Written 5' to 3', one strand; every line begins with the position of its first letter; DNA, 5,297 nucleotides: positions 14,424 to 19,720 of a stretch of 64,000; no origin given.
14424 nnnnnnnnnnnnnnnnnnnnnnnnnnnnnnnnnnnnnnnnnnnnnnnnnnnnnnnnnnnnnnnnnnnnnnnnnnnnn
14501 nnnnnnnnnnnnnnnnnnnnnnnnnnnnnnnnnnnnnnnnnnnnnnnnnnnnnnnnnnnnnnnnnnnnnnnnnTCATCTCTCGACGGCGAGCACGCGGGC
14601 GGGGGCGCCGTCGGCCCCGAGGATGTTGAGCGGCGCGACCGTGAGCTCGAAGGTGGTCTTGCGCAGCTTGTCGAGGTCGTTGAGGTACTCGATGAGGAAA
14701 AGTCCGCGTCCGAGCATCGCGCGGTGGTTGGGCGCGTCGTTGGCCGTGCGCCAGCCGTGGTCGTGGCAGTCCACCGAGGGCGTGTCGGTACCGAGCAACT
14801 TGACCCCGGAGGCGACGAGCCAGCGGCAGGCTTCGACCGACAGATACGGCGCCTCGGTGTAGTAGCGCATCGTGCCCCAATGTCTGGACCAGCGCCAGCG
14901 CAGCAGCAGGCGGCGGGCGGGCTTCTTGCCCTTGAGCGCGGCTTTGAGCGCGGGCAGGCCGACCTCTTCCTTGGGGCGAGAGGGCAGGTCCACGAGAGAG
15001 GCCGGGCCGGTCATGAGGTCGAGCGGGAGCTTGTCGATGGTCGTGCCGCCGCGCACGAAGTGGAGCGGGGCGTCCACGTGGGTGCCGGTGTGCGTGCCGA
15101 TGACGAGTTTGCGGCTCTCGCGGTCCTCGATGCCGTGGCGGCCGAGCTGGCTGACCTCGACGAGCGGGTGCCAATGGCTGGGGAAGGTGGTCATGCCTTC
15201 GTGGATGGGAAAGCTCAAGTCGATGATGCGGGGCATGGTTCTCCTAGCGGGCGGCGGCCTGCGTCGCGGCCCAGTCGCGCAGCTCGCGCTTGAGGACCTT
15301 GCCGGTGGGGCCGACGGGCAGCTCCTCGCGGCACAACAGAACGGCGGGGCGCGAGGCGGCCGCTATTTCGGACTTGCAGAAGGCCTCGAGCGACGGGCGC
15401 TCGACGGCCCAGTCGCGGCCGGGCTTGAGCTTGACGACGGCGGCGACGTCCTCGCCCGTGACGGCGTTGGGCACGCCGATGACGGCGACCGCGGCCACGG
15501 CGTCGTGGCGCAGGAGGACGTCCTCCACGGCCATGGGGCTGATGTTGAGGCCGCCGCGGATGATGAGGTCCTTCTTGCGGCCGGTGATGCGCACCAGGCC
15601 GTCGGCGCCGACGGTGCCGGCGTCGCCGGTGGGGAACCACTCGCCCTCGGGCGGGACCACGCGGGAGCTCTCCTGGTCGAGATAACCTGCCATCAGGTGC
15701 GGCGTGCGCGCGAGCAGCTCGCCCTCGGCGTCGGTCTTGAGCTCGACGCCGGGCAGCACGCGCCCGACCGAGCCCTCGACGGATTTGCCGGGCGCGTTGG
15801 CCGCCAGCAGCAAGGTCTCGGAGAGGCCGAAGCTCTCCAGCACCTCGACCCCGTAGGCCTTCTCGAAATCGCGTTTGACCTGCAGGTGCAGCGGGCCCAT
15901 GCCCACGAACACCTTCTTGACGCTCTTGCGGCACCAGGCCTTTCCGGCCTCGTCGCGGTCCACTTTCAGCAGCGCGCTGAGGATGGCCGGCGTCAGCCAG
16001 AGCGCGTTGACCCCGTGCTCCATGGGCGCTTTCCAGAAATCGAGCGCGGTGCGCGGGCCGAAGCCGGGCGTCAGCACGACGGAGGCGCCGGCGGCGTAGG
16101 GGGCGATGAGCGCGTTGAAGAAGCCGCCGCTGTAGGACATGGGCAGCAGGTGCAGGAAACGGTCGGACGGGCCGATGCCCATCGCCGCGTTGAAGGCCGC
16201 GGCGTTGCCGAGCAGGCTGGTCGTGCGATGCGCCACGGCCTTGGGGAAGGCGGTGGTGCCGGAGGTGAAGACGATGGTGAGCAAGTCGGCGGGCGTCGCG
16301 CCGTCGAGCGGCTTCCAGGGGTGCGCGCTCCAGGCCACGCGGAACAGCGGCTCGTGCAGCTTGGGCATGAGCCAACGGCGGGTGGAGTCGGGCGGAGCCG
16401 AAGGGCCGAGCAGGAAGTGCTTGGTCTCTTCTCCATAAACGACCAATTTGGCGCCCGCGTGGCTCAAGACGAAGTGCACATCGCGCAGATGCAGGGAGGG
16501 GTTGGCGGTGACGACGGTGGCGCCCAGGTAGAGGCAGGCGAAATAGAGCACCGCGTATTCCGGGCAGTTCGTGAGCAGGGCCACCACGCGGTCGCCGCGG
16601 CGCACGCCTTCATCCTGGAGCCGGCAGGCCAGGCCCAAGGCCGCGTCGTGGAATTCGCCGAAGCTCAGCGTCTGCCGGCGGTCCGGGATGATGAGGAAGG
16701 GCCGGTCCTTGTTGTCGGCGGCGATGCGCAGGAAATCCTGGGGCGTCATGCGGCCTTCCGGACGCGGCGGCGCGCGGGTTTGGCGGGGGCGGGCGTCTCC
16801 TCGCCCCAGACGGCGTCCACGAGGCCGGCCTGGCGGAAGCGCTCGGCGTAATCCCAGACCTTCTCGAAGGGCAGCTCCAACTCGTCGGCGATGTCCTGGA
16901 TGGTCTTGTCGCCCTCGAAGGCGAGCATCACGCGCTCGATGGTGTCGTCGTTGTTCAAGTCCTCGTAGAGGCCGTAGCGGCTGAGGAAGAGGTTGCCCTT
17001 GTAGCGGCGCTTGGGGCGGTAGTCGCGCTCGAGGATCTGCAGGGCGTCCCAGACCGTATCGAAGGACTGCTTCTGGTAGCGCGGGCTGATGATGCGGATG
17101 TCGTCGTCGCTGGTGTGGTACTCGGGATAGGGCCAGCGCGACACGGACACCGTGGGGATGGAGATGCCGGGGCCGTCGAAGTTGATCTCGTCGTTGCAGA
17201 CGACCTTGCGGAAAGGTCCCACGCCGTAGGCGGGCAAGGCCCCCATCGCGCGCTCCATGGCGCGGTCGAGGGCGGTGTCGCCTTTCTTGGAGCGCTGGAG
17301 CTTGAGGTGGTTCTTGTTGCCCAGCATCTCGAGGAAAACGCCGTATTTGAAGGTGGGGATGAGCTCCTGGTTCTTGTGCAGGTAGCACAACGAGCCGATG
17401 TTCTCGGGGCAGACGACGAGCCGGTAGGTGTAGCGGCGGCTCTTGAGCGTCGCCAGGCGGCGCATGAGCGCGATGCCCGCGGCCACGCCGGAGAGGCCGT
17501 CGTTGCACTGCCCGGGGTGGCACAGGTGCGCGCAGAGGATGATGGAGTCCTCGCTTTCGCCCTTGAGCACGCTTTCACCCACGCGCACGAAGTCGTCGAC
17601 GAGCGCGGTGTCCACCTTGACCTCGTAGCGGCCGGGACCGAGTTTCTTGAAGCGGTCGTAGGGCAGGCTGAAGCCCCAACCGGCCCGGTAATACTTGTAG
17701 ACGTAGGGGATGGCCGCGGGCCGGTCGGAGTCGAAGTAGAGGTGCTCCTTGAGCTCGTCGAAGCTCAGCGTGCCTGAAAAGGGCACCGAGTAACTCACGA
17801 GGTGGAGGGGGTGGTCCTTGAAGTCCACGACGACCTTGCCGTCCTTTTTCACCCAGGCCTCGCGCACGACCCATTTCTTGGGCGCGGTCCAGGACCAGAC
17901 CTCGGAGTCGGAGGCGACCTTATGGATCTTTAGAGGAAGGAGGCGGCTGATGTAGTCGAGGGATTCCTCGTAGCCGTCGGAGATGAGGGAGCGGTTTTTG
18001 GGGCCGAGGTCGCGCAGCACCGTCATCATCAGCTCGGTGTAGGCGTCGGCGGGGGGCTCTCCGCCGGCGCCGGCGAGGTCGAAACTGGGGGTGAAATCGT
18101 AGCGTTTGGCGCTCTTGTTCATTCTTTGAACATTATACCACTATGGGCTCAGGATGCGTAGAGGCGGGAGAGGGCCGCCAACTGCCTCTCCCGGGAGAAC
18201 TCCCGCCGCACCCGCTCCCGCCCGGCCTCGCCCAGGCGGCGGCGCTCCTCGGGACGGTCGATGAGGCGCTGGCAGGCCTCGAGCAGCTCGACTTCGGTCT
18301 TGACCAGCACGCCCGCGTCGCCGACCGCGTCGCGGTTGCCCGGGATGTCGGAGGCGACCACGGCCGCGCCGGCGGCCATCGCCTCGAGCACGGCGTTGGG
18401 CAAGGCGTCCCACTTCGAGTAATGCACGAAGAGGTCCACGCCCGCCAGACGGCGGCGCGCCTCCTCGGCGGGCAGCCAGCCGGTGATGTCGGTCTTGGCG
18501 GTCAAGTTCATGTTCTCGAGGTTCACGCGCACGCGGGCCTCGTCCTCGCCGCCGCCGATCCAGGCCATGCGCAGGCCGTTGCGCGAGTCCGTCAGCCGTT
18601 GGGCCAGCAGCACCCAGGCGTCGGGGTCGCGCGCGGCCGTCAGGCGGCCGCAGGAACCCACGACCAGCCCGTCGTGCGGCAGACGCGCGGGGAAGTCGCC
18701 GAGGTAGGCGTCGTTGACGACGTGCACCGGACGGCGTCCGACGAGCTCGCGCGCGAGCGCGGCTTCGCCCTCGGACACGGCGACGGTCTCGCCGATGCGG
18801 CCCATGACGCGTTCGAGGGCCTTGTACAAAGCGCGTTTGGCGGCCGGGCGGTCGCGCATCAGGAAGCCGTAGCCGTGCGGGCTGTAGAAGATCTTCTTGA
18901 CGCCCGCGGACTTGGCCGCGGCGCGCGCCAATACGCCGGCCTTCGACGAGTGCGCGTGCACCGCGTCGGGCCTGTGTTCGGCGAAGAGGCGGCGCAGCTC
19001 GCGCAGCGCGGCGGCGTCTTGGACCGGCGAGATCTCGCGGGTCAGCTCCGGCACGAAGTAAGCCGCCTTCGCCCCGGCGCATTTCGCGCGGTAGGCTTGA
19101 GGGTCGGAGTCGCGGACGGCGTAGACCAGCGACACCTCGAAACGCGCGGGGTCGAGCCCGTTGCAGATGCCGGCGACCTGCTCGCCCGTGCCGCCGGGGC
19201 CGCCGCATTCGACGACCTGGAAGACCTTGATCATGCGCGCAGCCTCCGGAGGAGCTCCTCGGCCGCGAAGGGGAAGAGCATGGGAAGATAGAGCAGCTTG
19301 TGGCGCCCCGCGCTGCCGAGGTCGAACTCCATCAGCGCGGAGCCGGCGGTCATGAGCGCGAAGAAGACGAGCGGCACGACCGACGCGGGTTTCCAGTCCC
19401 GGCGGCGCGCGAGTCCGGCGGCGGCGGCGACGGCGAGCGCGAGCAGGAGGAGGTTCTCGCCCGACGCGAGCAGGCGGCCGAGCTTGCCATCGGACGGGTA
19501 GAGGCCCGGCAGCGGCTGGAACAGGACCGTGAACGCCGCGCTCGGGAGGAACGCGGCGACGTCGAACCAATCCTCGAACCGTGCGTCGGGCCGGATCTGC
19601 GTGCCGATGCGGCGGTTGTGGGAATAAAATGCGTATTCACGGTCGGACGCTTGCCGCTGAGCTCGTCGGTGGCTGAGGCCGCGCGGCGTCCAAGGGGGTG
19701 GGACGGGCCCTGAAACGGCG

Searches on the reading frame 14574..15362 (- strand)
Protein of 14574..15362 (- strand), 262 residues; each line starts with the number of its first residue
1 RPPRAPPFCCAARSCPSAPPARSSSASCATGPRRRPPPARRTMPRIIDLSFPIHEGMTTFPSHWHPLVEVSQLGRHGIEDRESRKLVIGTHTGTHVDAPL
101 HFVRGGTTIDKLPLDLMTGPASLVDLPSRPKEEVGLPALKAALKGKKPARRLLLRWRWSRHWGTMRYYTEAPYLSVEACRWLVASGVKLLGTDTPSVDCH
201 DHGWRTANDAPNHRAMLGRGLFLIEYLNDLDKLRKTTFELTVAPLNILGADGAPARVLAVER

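Call 16: search_protein_families(library=pfam, proteins=[window:14574-15362:-], max_evalue=0.01)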
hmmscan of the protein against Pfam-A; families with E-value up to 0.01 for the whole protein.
window:14574-15362:- (262 aa): 1 family
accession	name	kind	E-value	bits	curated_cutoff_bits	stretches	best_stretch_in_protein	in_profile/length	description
PF04199.19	Cyclase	-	4.5e-32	111.6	23.1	1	47-198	1-141/142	Putative cyclase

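Call 52: search_protein_families(library=ncbifam, proteins=[window:14574-15236:-], max_evalue=0.001)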
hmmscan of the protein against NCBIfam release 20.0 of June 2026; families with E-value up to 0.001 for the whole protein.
window:14574-15236:- (220 aa): 1 family
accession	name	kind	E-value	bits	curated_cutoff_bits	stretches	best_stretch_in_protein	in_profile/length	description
TIGR03035.1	trp_arylform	equivalog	5.8e-26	91.7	223.05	1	3-215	1-201/206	arylformamidase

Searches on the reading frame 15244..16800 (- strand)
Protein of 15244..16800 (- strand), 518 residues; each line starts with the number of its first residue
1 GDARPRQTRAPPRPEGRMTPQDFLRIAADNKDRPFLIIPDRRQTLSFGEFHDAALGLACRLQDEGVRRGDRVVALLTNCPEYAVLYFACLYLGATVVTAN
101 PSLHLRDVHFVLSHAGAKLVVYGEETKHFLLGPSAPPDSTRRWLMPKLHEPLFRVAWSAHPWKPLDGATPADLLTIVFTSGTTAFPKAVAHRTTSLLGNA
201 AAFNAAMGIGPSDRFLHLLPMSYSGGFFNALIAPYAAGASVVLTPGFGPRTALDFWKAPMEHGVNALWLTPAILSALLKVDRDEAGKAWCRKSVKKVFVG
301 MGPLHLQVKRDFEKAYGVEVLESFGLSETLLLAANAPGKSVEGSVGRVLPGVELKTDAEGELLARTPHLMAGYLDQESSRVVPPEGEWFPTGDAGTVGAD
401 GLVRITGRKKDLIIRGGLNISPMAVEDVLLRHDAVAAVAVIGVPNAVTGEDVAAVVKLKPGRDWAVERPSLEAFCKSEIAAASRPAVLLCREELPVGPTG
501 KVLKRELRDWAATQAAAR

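Call 52: search_protein_families(library=ncbifam, proteins=[window:15244-16800:-], max_evalue=0.001)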
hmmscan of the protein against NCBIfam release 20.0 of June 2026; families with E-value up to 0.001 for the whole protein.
window:15244-16800:- (518 aa): 109 families (the best 25 are shown)
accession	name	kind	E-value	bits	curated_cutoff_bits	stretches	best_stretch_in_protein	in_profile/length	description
NF004837.0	PRK06187.1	subfamily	5.2e-87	292.3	476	1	27-514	17-525/531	long-chain-fatty-acid--CoA ligase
NF005714.0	PRK07529.1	subfamily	3.1e-69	234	632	2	170-516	217-581/640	acyl-CoA synthetase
NF006182.0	PRK08316.1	subfamily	9.5e-65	219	663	1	25-513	19-519/523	fatty acyl-CoA synthetase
NF004808.0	PRK06155.1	equivalog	9.1e-63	212.3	722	1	14-514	18-525/542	ATP-dependent acyl-CoA ligase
NF005801.1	PRK07656.1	equivalog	3.7e-60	204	657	1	19-508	3-500/500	FadD3 family acyl-CoA ligase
NF005702.0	PRK07514.1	subfamily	2.3e-59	201.1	558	1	26-511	11-500/506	malonyl-CoA synthase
NF004114.0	PRK05605.1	equivalog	2.8e-59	200.9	766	2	169-511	219-569/575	long-chain-fatty-acid--CoA ligase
NF009233.0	PRK12583.1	subfamily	4.8e-59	200.2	832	2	171-514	201-553/558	fatty acid CoA ligase family protein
NF004797.0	PRK06145.1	equivalog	1.2e-56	192.1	850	1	39-511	22-495/499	acyl-CoA synthetase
NF006181.0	PRK08314.1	subfamily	7.4e-56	189.5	705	2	167-515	200-558/563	long-chain-fatty-acid--CoA ligase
NF004511.1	PRK05852.1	equivalog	1.8e-55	188.6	650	1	27-507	9-500/505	FadD7 family fatty acid--CoA ligase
TIGR03208.1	cyc_hxne_CoA_lg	equivalog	1.9e-55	188.6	792.3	2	168-509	192-538/538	cyclohexanecarboxylate-CoA ligase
NF006020.0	PRK08162.1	subfamily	1.3e-54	185.5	677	3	356-516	386-543/545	acyl-CoA synthetase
NF002966.0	PRK03640.1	equivalog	1.5e-53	182.1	556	1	40-511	23-480/483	o-succinylbenzoate--CoA ligase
TIGR01923.1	menE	equivalog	4.4e-51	174.1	330.15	1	46-506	1-441/442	o-succinylbenzoate--CoA ligase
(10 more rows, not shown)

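Call 92: search_solved_structures(query=window:15244-16749:-, max_evalue=1e-30)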
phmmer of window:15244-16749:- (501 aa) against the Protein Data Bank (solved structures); distinct sequences matched with E-value up to 1e-30: 15.
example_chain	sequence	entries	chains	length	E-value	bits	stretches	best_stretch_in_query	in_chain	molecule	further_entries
3r44_A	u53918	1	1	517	1.2e-44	155.7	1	28-493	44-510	fatty acyl CoA synthetase FADD13 (FATTY-ACYL-CoA SYNTHETASE)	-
5ie0_A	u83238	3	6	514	2.4e-40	141.5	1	15-489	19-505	Oxalate--CoA ligase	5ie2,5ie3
6qjz_A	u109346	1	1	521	3.1e-39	137.8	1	38-490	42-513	oxalyl CoA-synthetase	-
4gxq_A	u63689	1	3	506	4.2e-39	137.4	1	26-492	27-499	Malonyl CoA synthetase, Benzoate-CoA ligase Chimeric protein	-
5x8f_A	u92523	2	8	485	1.3e-38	135.8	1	16-492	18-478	2-succinylbenzoate--CoA ligase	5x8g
5buq_A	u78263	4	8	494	3.5e-38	134.4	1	16-493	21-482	2-succinylbenzoate--CoA ligase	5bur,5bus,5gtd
4fuq_A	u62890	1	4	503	2e-37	131.9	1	26-492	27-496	Malonyl CoA synthetase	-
4gxr_A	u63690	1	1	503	4.2e-37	130.8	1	26-492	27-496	Malonyl CoA synthetase, Benzoate-CoA ligase Chimeric protein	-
4fut_A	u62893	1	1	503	1.5e-36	129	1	26-492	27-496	Malonyl CoA synthetase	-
2qvz_X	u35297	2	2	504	7.7e-33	116.7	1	4-491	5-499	4-Chlorobenzoate CoA Ligase/Synthetase | 4-Chlorobenzoate CoA Ligase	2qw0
2qvx_X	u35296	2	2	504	2.2e-32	115.2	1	4-491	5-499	4-Chlorobenzoate CoA Ligase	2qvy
1t5d_X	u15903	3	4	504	3e-32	114.8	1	4-491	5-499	4-chlorobenzoyl CoA ligase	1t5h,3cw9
3dlp_X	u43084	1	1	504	3.7e-32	114.5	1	4-491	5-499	4-Chlorobenzoate CoA Ligase/Synthetase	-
3cw8_X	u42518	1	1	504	4.5e-32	114.2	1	4-491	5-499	4-chlorobenzoyl CoA ligase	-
4wv3_A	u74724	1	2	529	2.6e-31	111.7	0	16-499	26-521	Anthranilate-CoA ligase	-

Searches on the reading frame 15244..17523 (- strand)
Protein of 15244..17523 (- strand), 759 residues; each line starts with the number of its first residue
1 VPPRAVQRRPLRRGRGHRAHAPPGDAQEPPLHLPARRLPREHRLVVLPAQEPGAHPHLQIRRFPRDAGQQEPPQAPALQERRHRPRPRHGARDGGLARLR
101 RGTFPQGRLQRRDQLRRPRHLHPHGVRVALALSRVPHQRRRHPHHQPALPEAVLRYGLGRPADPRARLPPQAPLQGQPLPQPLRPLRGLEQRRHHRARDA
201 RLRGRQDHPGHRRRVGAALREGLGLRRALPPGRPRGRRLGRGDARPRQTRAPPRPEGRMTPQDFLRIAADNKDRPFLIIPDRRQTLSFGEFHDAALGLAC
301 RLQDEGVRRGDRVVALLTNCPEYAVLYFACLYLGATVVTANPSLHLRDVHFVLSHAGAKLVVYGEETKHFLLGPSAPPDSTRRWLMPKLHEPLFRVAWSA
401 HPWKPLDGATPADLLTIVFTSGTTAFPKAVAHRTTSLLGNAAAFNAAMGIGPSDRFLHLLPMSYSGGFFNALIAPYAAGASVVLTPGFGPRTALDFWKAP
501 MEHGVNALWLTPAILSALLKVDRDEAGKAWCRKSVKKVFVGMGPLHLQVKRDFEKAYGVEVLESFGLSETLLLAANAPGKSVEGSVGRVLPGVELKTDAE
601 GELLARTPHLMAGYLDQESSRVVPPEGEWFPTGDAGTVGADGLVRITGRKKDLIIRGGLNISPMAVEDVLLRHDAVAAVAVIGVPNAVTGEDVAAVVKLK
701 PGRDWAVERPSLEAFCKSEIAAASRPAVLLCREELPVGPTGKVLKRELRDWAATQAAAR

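Call 5: search_protein_families(library=pfam, proteins=[window:15244-17523:-], max_evalue=0.01)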
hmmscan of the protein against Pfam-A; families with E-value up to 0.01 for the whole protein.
window:15244-17523:- (759 aa): 2 families
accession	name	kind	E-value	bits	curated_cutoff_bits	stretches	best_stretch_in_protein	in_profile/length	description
PF00501.34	AMP-binding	-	1.8e-64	218.4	29.9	1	267-615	4-384/384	AMP-binding enzyme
PF13193.12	AMP-binding_C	-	1.2e-11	45.8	24.5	1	666-742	2-76/76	AMP-binding enzyme C-terminal domain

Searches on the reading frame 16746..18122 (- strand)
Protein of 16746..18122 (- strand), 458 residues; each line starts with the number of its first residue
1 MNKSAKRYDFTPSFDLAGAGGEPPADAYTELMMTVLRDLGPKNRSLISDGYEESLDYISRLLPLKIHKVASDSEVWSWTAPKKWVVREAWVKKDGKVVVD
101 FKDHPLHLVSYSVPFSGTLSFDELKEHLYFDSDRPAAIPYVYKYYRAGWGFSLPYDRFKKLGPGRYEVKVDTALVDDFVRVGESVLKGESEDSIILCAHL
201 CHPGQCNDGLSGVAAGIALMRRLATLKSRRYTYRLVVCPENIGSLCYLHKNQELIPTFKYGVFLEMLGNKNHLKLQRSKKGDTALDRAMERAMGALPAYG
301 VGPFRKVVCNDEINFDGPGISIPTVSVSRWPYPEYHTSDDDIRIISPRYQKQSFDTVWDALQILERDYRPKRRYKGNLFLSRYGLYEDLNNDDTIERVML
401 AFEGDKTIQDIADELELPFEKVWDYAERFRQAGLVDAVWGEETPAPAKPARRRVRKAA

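Call 5: search_protein_families(library=pfam, proteins=[window:16746-18122:-], max_evalue=0.01)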
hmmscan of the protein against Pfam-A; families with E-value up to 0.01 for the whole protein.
window:16746-18122:- (458 aa): 4 families
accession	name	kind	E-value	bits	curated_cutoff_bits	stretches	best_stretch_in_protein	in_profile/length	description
PF16254.10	DUF4910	-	9.3e-67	224.9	26.6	1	35-367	3-247/247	Domain of unknown function (DUF4910)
PF09940.16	DUF2172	-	5.9e-31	107.1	27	1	83-172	1-91/92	Domain of unknown function (DUF2172)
PF04389.22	Peptidase_M28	-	5.2e-07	30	21.3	1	186-359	6-191/193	Peptidase family M28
PF16221.11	HTH_47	-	0.0022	18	27.1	1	380-436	14-77/78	winged helix-turn-helix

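Call 90: search_protein_families(library=ncbifam, proteins=[window:16746-18122:-], max_evalue=0.01)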
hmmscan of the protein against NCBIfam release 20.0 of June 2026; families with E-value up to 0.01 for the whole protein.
window:16746-18122:- (458 aa): 0 families

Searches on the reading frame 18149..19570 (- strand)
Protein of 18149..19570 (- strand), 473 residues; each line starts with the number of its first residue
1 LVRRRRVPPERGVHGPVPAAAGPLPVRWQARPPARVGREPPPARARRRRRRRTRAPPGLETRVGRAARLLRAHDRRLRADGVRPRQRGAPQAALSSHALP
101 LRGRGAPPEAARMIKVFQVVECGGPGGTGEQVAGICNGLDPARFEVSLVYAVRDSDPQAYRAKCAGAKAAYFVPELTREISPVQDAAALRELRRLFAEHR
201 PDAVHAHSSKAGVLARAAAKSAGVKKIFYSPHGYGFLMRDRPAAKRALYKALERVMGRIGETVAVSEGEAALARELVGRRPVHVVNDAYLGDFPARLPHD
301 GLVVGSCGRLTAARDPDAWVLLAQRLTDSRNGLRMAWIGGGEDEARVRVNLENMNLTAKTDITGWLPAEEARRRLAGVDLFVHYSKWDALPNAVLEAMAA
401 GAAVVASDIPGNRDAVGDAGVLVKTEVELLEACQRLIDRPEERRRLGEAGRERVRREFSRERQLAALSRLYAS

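Call 16: search_protein_families(library=pfam, proteins=[window:18149-19570:-], max_evalue=0.01)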
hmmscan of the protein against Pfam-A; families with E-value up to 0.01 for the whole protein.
window:18149-19570:- (473 aa): 6 families
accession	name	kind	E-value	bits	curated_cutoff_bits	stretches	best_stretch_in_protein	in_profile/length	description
PF00534.26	Glycos_transf_1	-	1.8e-22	80.1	26.4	1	296-453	10-172/172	Glycosyl transferases group 1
PF13579.12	Glyco_trans_4_4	-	4e-19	69.9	29.7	1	126-285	1-155/158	Glycosyl transferase 4-like domain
PF13692.12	Glyco_trans_1_4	-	1.9e-18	67.5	27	1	303-438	3-141/142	Glycosyl transferases group 1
PF13439.12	Glyco_transf_4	-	5.1e-16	59.6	28.5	1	125-285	1-162/170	Glycosyltransferase Family 4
PF13524.12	Glyco_trans_1_2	-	5.9e-12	46.2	25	1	349-466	27-141/144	Glycosyl transferase-like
PF13477.12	Glyco_trans_4_2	-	9.7e-09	36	23.4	1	136-251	17-127/139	Glycosyl transferase 4-like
